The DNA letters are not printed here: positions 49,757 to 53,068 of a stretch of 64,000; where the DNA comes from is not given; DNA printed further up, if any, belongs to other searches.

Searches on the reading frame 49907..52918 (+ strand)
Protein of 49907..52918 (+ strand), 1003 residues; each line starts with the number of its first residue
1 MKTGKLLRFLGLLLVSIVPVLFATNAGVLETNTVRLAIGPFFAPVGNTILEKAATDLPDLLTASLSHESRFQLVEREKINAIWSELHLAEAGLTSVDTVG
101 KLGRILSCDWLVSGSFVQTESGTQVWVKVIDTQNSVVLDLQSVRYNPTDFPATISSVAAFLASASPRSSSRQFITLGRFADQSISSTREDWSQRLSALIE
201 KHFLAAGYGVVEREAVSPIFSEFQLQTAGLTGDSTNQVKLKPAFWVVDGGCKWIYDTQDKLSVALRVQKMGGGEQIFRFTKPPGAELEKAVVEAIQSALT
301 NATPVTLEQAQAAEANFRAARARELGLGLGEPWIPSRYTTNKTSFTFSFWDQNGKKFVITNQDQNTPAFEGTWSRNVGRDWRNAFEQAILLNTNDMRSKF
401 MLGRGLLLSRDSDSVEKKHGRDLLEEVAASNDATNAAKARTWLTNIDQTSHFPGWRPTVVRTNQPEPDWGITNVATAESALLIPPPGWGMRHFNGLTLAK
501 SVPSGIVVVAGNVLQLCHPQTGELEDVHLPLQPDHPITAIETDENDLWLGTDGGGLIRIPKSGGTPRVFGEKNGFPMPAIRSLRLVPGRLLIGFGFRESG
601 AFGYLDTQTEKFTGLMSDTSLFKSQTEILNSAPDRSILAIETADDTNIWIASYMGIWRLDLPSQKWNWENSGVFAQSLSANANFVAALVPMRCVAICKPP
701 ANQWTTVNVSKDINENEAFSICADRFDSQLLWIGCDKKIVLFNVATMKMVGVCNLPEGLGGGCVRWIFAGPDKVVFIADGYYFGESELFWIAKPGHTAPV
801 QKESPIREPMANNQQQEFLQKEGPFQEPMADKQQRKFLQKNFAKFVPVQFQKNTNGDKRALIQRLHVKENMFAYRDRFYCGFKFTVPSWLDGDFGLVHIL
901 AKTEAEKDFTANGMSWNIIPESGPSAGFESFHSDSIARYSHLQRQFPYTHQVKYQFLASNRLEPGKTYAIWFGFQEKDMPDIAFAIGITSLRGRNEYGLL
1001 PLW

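Call 73: search_protein_families(library=pfam, proteins=[window:49907-52918:+], max_evalue=0.00001)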
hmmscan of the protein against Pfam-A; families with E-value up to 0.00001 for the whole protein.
window:49907-52918:+ (1003 aa): 1 family
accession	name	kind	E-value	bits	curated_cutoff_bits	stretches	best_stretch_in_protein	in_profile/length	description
PF03783.19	CsgG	-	1.9e-12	47.4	20.8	1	52-123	35-105/210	Curli production assembly/transport component CsgG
